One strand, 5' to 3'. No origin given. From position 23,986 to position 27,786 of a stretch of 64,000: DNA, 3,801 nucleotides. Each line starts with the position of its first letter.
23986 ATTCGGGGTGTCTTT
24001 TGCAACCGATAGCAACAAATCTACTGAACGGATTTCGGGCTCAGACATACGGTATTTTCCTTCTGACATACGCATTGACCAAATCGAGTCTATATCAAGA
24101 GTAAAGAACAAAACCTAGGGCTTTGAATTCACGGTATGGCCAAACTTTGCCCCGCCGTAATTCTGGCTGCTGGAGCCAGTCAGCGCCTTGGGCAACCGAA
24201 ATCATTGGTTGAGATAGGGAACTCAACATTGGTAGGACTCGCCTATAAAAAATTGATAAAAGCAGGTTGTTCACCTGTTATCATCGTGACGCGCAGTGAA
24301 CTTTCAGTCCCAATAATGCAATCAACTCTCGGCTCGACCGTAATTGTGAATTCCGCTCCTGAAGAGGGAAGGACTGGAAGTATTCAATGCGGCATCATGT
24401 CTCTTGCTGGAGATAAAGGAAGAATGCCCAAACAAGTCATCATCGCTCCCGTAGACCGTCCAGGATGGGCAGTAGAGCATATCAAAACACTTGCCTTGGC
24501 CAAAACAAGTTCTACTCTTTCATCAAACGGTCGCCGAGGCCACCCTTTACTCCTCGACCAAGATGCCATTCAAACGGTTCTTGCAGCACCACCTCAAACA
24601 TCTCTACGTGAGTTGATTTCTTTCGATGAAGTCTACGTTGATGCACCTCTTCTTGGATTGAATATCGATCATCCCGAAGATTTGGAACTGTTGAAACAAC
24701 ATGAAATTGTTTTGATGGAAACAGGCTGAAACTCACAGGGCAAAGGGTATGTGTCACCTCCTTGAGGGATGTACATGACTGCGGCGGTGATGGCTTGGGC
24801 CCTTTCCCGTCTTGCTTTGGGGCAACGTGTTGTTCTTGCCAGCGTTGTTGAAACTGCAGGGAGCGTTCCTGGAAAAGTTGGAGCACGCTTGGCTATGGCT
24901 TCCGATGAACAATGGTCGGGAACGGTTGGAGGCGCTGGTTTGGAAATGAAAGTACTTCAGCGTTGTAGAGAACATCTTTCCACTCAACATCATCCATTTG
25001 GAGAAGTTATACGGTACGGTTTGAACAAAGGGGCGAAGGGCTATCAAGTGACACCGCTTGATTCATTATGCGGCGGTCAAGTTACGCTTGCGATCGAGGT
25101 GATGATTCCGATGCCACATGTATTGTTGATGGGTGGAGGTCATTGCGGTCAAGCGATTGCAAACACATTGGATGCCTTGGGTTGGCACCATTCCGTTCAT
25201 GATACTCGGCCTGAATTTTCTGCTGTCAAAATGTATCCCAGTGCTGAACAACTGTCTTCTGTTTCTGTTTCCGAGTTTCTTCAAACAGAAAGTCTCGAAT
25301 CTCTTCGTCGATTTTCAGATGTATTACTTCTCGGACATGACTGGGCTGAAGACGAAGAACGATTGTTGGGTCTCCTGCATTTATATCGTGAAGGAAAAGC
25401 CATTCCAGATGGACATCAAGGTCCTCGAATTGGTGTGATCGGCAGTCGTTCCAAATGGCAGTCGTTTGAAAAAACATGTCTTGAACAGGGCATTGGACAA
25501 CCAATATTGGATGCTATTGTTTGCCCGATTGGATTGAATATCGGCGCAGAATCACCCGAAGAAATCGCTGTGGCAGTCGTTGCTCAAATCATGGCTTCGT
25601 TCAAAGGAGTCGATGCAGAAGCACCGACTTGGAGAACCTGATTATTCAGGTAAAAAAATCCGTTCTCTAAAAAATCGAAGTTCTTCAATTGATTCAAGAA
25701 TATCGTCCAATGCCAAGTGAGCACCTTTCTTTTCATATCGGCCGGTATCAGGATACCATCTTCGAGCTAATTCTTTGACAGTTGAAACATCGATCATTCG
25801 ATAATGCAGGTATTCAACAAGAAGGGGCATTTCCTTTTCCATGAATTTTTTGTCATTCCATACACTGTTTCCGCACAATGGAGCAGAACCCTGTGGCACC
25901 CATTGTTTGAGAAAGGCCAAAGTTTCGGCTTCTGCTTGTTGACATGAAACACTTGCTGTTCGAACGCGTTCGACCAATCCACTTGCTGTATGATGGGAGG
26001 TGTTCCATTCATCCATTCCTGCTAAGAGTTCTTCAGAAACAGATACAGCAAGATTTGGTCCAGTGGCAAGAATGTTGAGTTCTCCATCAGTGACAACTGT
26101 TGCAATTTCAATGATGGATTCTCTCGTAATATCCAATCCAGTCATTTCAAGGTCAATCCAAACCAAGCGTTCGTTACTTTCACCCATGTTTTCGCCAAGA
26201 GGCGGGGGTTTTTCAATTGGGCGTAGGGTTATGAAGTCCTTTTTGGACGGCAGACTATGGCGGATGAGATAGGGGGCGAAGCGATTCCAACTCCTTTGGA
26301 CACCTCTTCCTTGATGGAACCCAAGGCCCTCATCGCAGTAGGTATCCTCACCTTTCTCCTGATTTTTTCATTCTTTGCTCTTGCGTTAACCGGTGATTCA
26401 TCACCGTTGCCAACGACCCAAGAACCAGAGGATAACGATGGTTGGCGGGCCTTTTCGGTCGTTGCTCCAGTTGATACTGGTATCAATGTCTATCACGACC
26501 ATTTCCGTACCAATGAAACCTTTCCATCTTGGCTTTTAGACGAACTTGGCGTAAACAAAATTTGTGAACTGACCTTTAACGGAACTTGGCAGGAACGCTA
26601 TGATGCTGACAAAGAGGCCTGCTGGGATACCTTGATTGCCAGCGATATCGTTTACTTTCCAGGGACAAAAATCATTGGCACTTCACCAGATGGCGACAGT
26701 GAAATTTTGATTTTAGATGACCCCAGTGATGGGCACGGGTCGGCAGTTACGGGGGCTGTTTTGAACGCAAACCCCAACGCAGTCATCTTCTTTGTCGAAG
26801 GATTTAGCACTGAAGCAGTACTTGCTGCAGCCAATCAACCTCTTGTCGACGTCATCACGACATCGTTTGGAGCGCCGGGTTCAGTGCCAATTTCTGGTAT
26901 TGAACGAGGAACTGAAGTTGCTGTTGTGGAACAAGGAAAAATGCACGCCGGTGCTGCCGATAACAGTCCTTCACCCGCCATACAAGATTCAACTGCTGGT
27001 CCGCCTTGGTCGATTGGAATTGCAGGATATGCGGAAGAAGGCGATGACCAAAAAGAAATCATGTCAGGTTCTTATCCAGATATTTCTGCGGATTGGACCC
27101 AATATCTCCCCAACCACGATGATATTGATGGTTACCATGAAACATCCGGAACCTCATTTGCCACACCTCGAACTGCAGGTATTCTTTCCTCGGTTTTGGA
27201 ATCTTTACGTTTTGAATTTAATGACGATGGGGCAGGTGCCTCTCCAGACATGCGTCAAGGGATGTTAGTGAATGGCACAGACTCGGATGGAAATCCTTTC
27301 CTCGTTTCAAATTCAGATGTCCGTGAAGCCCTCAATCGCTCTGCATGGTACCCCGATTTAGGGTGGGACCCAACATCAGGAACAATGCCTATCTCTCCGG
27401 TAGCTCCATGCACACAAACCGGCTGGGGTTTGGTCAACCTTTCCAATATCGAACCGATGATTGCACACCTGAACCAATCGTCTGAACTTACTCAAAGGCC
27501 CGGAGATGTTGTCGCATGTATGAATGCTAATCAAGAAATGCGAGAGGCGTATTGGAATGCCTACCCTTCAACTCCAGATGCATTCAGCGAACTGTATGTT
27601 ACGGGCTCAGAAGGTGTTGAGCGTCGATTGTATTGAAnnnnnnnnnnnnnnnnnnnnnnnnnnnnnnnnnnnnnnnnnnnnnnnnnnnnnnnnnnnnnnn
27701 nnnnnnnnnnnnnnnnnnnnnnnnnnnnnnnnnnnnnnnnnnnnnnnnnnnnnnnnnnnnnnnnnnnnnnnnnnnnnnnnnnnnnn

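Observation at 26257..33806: Giant ~35-40-TM membrane protein bracketed by two membrane-anchored subtilases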

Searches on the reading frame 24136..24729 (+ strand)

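Call 34: search_protein_families(library=pfam, proteins=[window:24136-24729:+], max_evalue=0.001)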
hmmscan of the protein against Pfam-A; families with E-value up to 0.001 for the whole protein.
window:24136-24729:+ (197 aa): 1 family
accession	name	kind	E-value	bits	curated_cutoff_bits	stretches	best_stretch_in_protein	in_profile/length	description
PF12804.13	NTP_transf_3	-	7.2e-23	82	27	1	7-162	1-155/160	MobA-like NTP transferase domain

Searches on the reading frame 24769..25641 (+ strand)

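Call 34: search_protein_families(library=pfam, proteins=[window:24769-25641:+], max_evalue=0.001)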
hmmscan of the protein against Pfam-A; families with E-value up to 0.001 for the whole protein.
window:24769-25641:+ (290 aa): 2 families
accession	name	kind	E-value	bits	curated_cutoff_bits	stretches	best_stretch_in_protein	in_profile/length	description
PF13478.12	XdhC_C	-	2.8e-26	92.9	29.7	1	118-274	1-125/125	XdhC Rossmann domain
PF02625.21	XdhC_CoxI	-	3.4e-15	56.1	24.3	1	16-83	3-67/68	XdhC and CoxI family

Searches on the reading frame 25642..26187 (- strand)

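Call 34: search_protein_families(library=pfam, proteins=[window:25642-26187:-], max_evalue=0.001)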
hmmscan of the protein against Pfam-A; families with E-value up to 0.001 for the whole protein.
window:25642-26187:- (181 aa): 1 family
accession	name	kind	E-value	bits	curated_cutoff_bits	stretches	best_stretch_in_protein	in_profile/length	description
PF00929.31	RNase_T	-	3.8e-33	115.8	24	1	9-170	1-164/164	Exonuclease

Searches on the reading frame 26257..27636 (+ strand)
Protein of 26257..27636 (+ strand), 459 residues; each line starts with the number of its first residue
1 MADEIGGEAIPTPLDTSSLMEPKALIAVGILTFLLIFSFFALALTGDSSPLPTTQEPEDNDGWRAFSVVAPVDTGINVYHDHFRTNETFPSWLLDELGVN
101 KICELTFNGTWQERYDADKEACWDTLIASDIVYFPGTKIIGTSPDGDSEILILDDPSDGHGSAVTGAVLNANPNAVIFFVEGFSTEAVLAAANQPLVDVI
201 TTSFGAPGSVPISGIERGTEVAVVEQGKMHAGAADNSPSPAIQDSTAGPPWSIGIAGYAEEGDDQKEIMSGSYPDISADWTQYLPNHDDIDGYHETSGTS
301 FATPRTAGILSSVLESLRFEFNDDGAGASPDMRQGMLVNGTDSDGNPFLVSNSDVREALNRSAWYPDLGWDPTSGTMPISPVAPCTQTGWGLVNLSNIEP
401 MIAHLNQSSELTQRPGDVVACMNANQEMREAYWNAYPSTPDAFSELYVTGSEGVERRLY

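Call 6: search_protein_families(library=pfam, proteins=[window:26257-27636:+], max_evalue=1)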
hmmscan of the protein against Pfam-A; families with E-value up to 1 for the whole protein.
window:26257-27636:+ (459 aa): 1 family
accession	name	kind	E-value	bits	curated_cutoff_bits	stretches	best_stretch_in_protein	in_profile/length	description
PF00082.27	Peptidase_S8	-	1.7e-05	24.8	21.8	1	154-338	50-270/288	Subtilase family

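Call 7: search_protein_families(library=ncbifam, proteins=[window:26257-27636:+], max_evalue=1)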
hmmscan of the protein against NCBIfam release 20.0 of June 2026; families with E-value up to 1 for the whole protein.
window:26257-27636:+ (459 aa): 2 families
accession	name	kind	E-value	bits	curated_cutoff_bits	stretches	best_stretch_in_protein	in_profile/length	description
NF033595.1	denti_PrtP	equivalog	0.086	11.4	300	0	287-314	430-457/606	dentilisin complex serine proteinase subunit PrtP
NF049966.1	QH_SP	equivalog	0.12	11.7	165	0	157-188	39-70/219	subtilisin-like serine protease QhpE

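Call 63: search_solved_structures(query=window:26257-27636:+, max_evalue=0.01)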
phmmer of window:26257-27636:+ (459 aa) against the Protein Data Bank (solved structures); distinct sequences matched with E-value up to 0.01: 0.

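Call 82: search_protein_families(library=padloc, proteins=[window:26257-27636:+], max_evalue=0.01)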
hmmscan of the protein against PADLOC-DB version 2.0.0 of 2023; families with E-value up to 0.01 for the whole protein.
window:26257-27636:+ (459 aa): 0 families
